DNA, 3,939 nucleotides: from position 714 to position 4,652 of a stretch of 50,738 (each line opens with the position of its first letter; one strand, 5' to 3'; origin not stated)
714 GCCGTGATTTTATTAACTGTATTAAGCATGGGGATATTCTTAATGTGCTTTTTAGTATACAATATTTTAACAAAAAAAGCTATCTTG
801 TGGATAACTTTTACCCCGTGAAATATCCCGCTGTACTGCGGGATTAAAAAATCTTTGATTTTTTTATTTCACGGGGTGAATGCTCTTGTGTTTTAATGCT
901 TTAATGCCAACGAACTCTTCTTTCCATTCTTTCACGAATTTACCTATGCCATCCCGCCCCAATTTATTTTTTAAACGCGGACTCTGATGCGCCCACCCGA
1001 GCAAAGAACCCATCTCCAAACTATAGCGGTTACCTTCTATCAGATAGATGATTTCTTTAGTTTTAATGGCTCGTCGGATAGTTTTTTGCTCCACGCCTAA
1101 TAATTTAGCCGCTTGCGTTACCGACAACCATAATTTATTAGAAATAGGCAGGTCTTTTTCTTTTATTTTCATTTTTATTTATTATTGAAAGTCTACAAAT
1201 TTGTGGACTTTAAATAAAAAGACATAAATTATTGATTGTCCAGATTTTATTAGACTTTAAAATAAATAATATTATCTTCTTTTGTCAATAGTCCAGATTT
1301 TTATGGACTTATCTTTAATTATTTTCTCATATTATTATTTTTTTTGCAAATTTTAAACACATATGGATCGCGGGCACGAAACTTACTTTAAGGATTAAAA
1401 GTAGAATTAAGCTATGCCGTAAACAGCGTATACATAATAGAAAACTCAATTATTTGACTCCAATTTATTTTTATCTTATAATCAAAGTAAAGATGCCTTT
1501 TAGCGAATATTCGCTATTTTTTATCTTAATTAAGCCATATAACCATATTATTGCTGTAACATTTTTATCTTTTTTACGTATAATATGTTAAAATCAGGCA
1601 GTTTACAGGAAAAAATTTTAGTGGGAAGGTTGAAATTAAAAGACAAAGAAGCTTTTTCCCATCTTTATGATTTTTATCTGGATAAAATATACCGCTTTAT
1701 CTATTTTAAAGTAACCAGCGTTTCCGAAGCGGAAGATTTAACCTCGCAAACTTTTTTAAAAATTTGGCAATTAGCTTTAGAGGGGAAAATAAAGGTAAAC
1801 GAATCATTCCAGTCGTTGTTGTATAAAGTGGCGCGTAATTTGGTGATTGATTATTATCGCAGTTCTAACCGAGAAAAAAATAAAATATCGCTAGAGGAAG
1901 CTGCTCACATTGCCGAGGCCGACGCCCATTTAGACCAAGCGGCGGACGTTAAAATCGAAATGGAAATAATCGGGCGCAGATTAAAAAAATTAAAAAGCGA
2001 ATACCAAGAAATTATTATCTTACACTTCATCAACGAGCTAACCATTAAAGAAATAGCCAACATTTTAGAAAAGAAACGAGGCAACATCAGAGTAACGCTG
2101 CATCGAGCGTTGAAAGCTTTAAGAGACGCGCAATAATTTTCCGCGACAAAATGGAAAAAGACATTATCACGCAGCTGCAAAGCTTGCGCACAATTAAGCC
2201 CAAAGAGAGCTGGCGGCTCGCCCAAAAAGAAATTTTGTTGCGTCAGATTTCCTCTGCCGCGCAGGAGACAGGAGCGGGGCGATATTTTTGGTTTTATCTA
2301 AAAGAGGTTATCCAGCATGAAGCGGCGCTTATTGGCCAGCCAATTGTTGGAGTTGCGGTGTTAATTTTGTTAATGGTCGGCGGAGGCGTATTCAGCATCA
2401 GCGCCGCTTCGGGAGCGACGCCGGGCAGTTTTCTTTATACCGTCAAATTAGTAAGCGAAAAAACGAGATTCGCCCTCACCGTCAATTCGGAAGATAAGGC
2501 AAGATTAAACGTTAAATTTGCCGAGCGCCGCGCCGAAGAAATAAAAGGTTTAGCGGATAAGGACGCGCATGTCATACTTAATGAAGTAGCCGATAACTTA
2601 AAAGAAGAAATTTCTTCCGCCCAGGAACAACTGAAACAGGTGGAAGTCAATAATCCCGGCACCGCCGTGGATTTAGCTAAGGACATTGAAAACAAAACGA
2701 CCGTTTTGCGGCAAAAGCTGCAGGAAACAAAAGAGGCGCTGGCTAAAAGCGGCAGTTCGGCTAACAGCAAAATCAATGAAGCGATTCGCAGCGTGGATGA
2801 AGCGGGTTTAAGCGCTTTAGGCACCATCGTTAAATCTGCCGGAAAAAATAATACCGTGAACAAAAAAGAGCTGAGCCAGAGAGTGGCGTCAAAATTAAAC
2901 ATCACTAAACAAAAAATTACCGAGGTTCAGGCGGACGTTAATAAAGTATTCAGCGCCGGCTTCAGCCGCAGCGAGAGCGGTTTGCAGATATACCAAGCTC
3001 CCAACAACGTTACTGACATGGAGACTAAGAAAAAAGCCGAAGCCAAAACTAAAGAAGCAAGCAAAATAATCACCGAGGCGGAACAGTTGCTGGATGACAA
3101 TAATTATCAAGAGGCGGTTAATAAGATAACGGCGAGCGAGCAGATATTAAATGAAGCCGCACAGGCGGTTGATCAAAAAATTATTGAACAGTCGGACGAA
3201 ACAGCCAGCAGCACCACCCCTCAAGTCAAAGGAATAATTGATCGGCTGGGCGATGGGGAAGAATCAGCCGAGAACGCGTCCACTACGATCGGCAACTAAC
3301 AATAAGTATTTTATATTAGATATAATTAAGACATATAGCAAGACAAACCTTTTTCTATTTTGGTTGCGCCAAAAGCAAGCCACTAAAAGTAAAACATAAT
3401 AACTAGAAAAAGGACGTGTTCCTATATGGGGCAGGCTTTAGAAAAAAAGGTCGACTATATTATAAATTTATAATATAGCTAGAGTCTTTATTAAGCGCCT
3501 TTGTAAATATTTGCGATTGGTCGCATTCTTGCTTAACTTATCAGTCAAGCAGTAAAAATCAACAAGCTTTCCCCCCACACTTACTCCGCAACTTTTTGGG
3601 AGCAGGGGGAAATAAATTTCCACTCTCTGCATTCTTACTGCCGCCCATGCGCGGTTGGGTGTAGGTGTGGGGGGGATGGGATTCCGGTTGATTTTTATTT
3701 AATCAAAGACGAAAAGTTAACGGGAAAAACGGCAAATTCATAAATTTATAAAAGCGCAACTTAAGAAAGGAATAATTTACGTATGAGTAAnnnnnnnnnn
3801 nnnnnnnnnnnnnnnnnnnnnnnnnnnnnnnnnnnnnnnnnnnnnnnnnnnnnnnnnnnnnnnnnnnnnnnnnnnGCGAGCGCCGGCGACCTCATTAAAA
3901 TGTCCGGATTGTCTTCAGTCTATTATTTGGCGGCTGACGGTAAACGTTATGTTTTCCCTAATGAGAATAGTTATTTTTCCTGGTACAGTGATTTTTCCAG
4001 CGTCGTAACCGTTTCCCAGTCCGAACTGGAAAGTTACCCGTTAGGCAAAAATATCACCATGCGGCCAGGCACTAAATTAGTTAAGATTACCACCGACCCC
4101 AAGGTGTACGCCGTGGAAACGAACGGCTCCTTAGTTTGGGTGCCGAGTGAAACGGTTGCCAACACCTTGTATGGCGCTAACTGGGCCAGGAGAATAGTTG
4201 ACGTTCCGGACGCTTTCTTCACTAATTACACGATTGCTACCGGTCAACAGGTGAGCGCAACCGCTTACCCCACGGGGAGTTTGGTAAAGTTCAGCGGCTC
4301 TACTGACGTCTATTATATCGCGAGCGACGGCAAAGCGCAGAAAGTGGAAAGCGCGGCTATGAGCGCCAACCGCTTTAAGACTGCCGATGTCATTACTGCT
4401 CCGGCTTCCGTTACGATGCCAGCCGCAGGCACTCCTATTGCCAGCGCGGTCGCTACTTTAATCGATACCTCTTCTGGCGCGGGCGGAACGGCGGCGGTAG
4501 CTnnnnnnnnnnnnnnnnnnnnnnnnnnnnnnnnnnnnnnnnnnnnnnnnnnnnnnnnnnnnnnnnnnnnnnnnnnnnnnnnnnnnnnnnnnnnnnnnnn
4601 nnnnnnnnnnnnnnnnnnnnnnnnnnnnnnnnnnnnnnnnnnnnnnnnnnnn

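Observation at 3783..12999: S-layer-like giant Thr/Ser-rich secreted protein followed by two Wzy_C-TPR proteins: candidate surface-protein O-glycosylation system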

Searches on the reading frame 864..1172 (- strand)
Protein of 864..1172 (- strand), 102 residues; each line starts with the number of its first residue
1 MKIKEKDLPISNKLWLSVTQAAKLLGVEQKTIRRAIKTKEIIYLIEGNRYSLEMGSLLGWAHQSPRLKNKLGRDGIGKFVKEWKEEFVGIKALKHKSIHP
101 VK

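Call 36: search_protein_families(library=pfam, proteins=[window:864-1172:-], max_evalue=1)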
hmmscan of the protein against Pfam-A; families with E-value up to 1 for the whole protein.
window:864-1172:- (102 aa): 18 families
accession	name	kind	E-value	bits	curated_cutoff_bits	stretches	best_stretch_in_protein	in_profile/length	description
PF12728.13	HTH_17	-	3.9e-07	30.7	27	1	15-50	1-36/51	Helix-turn-helix domain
PF13551.12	HTH_29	-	0.0014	19.1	28.1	1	15-37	12-34/64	Winged helix-turn helix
PF09048.16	Cro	-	0.0027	18.1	32.7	1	19-45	16-42/59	Cro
PF02954.25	HTH_8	-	0.0085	16.3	22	1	18-37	21-40/42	Bacterial regulatory protein, Fis family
PF00126.33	HTH_1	-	0.011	16.1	26.6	1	17-38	15-36/60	Bacterial regulatory helix-turn-helix protein, lysR family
PF03374.19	ANT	-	0.019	15.7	25.3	1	7-50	15-58/108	Phage antirepressor protein KilAC domain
PF22083.2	I-HmuI_NUMOD-like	-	0.022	14.8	27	1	15-37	12-34/46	DNA endonuclease I-HmuI-like, NUMOD-like domain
PF05344.16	DUF746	-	0.029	14.8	26.9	1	16-37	13-34/64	Domain of Unknown Function (DUF746)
PF13518.12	HTH_28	-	0.046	14.3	25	1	17-37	14-34/52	Helix-turn-helix domain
PF07453.19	NUMOD1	-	0.051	14.3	22.8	1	17-36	18-37/37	NUMOD1 domain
PF08220.18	HTH_DeoR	-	0.052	13.7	21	1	16-36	15-35/57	DeoR-like helix-turn-helix domain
PF13730.12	HTH_36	-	0.053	13.8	25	1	14-37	24-47/55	Helix-turn-helix domain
PF13384.12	HTH_23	-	0.061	13.6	24.6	1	16-38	18-40/50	Homeodomain-like domain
PF13542.12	HTH_Tnp_ISL3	-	0.089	12.7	27.4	1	17-37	28-48/51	Helix-turn-helix domain of transposase family ISL3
PF09035.16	Tn916-Xis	-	0.11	13.2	22.9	1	2-36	2-36/69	Excisionase from transposon Tn916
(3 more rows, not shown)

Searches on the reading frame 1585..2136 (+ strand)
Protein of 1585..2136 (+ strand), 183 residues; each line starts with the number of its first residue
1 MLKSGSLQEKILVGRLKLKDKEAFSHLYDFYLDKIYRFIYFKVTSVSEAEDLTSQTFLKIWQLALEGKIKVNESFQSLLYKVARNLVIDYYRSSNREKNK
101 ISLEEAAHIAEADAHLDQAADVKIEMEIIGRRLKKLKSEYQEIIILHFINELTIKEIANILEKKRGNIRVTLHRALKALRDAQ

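Call 5: search_protein_families(library=pfam, proteins=[window:1585-2136:+], max_evalue=0.01)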
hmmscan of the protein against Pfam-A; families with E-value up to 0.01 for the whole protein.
window:1585-2136:+ (183 aa): 5 families
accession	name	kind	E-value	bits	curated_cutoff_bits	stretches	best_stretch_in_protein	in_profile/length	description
PF08281.18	Sigma70_r4_2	-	3.2e-13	49.6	25.7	1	127-179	2-54/54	Sigma-70, region 4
PF04542.20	Sigma70_r2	-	4.5e-10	39.6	24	1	27-96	1-70/71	Sigma-70 region 2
PF04545.22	Sigma70_r4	-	7.9e-10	38.5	24.1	1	133-180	2-49/50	Sigma-70, region 4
PF07638.17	Sigma70_ECF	-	0.00016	22.1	21.1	1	20-165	15-165/185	ECF sigma factor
PF06530.18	Phage_antitermQ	-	0.0046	17.3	26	0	131-175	58-102/118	Phage antitermination protein Q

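Call 6: search_protein_families(library=ncbifam, proteins=[window:1585-2136:+], max_evalue=0.01)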
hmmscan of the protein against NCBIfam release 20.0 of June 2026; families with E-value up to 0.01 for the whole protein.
window:1585-2136:+ (183 aa): 95 families (the best 25 are shown)
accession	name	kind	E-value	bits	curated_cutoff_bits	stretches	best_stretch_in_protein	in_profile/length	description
TIGR02952.1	Sig70_famx2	equivalog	2.9e-38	131.4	206.45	1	13-180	2-167/170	ECF subfamily RNA polymerase sigma factor, BldN family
TIGR02937.1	sigma70-ECF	superfamily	2e-26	92.6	42.9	1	22-181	1-163/165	sigma-70 family RNA polymerase sigma factor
NF058625.1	sigma_PG0214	equivalog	4.7e-24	85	130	1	22-181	4-159/170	GFO_1088 family ECF-type sigma factor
NF009171.0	PRK12518.1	equivalog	1.4e-23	83.7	208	1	7-181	12-182/191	RNA polymerase sigma factor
TIGR02985.1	Sig70_bacteroi1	subfamily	3.9e-22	79.2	126.4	1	22-181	1-160/162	RNA polymerase sigma-70 factor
TIGR02950.1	SigM_subfam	subfamily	4.2e-22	78.7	147.95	1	26-181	4-156/159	RNA polymerase sigma factor, SigM family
NF007223.0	PRK09641.1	equivalog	2.6e-21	76.3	209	1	12-181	8-182/187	RNA polymerase sigma factor SigW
TIGR02948.1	SigW_bacill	equivalog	5e-21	75.6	243.1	1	10-181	6-182/187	RNA polymerase sigma factor SigW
NF007220.0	PRK09639.1-5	equivalog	9.1e-21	74.4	260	1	22-181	3-162/181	RNA polymerase sigma factor SigX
NF009166.1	PRK12513.1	equivalog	2e-20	73.3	206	1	11-181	11-184/193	RNA polymerase sigma factor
NF007227.0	PRK09645.1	subfamily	3.1e-18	66.3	202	1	19-181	10-168/177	sigma-70 family RNA polymerase sigma factor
NF006930.0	PRK09415.1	subfamily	1.2e-17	64.4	198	1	20-180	13-172/179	RNA polymerase factor sigma C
NF007226.0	PRK09644.1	equivalog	1.4e-17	64.3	199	1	26-180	5-154/166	RNA polymerase sigma factor SigM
NF004113.0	PRK05602.1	equivalog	3.6e-17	62.7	208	1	9-181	32-199/211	RNA polymerase sigma factor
NF009168.0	PRK12515.1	subfamily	1e-16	61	236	1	8-180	8-176/189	RNA polymerase sigma factor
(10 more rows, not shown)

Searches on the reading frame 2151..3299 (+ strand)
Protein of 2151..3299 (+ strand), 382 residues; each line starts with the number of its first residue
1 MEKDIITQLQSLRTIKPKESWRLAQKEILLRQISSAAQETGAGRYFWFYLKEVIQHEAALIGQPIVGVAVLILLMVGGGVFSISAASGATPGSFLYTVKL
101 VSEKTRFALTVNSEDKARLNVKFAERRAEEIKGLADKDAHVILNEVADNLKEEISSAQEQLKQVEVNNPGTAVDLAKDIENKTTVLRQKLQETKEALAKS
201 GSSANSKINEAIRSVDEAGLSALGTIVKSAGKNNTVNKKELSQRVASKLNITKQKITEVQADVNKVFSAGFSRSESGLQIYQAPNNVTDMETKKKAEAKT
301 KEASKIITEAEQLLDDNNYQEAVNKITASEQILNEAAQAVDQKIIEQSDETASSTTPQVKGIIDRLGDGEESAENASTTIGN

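Call 5: search_protein_families(library=pfam, proteins=[window:2151-3299:+], max_evalue=0.01)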
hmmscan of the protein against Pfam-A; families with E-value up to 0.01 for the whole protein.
window:2151-3299:+ (382 aa): 2 families
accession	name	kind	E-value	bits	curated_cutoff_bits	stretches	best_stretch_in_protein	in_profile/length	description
PF18915.5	DUF5667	-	5.7e-18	65.6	27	1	88-197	1-96/99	Domain of unknown function (DUF5667)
PF06511.16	T3SS_TC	-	0.0016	18.3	25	1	121-263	32-169/355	Type III secretion systems tip complex components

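Call 6: search_protein_families(library=ncbifam, proteins=[window:2151-3299:+], max_evalue=0.01)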
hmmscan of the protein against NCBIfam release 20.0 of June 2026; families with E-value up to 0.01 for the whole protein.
window:2151-3299:+ (382 aa): 3 families
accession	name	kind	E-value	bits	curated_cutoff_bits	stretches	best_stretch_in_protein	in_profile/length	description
NF011858.0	PRK15330.1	exception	0.00019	20.5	619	1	174-267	67-160/343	SPI-1 type III secretion system needle tip complex protein SipD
TIGR02553.1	SipD_IpaD_SspD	equivalog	0.0002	21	219.25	1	155-266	36-135/317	type III secretion system needle tip protein SctA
NF002170.0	PRK01005.1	equivalog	0.0031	17.3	280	0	112-256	24-163/208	V-type ATP synthase subunit E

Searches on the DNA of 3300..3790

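Call 76: search_rna_families(source=window, start=3300, end=3790, threshold=evalue, max_evalue=10, show_alignments=2)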
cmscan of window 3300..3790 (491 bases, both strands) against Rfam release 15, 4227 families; matches with E-value up to 10: 3.
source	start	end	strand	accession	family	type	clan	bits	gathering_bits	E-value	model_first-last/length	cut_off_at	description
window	3540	3679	+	RF02184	ST7-OT3_2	Gene; lncRNA;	-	15.7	100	2.5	1-138/138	no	ST7 overlapping transcript 3 conserved region 2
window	3300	3438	-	RF03532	SQ2397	Cis-reg;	-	13.9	100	6.6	1-199/243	3'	Cis-regulator of HTH transcription factor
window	3356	3473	-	RF02050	STnc470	Gene; sRNA;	-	10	80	4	1-226/226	no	Salmonella enterica sRNA STnc470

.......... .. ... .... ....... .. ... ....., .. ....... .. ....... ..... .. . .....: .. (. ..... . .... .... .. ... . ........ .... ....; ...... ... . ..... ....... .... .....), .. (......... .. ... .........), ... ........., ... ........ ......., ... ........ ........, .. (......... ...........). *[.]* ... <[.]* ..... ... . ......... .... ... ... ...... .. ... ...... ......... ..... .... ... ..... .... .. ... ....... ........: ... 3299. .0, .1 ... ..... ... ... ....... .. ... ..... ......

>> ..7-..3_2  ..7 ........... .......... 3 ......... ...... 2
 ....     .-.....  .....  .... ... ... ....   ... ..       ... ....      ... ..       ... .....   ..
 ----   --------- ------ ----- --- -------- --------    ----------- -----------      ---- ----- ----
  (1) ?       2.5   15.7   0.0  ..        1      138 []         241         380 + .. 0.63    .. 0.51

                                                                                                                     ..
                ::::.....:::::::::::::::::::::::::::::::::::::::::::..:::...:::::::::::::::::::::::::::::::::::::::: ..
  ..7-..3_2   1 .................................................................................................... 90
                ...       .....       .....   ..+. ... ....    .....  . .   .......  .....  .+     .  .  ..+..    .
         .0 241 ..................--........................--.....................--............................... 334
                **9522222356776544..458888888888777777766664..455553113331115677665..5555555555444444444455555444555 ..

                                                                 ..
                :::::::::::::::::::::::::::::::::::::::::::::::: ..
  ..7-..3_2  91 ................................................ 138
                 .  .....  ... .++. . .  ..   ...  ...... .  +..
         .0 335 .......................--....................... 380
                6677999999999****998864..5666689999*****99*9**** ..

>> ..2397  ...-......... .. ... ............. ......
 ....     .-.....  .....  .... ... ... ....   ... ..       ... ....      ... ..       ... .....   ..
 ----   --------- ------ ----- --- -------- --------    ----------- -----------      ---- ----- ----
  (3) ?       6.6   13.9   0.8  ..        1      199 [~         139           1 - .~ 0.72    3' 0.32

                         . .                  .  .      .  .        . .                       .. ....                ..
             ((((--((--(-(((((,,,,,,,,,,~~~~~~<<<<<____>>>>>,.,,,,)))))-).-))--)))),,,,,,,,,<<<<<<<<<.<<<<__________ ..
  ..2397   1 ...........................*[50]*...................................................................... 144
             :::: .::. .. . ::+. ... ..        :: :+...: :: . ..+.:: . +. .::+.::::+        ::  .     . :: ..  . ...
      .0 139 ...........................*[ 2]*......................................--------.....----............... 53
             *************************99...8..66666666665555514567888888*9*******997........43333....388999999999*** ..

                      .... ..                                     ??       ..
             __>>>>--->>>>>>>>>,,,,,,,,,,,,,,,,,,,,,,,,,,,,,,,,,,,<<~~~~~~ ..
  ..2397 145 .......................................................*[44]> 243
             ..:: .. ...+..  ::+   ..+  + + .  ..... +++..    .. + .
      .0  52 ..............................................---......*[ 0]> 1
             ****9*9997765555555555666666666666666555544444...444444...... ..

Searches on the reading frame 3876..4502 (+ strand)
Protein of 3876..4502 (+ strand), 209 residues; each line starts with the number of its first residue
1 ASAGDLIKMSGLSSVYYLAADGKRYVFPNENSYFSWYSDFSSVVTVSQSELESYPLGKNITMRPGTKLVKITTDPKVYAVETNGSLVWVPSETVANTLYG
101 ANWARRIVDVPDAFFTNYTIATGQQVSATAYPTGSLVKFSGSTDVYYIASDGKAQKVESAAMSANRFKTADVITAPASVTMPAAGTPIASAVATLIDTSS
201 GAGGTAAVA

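Call 53: search_solved_structures(query=A5, max_evalue=10, show_alignments=2)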
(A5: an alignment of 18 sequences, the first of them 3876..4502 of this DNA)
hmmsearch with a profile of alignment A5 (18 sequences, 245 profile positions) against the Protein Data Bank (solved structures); distinct sequences matched with E-value up to 10: 3.
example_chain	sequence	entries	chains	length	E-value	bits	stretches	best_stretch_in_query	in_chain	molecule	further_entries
3zmn_A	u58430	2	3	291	0.091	15.8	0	75-119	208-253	VP17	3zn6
4uyp_A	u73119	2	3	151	0.099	15.7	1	153-212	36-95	Cellulosomal scaffoldin anchoring protein C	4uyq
8prs_A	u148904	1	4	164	0.21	14.6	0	112-127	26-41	nvBagel4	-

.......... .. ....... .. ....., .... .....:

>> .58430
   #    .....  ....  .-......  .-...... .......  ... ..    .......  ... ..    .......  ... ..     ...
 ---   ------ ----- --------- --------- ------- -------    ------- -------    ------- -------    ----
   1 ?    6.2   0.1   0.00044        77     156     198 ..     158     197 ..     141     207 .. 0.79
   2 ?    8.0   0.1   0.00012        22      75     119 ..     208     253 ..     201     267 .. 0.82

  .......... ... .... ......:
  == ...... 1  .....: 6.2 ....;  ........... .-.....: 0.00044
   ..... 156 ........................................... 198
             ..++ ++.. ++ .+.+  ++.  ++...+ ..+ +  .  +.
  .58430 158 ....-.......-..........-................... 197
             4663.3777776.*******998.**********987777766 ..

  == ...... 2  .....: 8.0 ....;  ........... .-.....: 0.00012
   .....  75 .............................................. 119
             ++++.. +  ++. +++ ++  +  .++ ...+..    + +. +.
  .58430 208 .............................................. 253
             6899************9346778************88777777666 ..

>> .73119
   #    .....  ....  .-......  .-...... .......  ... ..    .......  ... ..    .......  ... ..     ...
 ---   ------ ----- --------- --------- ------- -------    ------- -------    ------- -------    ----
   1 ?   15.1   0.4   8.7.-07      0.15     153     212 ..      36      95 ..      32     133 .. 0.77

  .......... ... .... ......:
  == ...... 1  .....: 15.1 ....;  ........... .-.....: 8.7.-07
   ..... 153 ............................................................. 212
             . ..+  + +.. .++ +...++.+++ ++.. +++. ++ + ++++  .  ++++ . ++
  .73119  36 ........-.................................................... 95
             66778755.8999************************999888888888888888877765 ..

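Call 54: search_protein_families(library=pfam, alignment_id=A5, max_evalue=1)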
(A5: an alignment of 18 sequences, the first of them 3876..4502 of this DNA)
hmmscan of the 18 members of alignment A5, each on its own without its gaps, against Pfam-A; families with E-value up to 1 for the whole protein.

A. member 1, window:3876-4502:+ (209 aa): 2 families
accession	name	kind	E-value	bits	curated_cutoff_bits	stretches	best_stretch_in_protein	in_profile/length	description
PF08272.16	Zn_Ribbon_Topo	-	0.054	13.7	25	1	136-154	5-25/41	Topoisomerase I zinc-ribbon-like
PF21430.3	DTP-pb9_B-dom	-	0.071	13.6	27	0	133-150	37-54/85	Distal tail protein pb9, B domain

B. families by the number of members that match (of 18 scanned): 13 families
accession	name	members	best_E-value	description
PF23906.1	DUF7248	3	0.00024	Family of unknown function (DUF7248)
PF04952.20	AstE_AspA_hybrid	2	0.009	AstE/AspA barrel-sandwich hybrid domain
PF12158.14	DUF3592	2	0.077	Domain of unknown function (DUF3592)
PF11623.14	NdhS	2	0.11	NAD(P)H dehydrogenase subunit S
PF19085.6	Choline_bind_2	2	0.11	Choline-binding repeat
PF18200.7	Big_11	1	0.027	Bacterial Ig-like domain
PF08272.16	Zn_Ribbon_Topo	1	0.054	Topoisomerase I zinc-ribbon-like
PF21430.3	DTP-pb9_B-dom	1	0.071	Distal tail protein pb9, B domain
PF06251.17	Caps_syn_GfcC_C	1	0.073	Capsule biosynthesis GfcC C-terminal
PF25713.1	N4_GP8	1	0.2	Bacteriophage N4 DNA replication inhibitor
PF20862.2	DUF6843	1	0.32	Family of unknown function (DUF6843)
PF08464.15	Gemini_AC4_5_2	1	0.51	Geminivirus AC4/5 conserved region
PF19857.4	DUF6332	1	0.58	Family of unknown function (DUF6332)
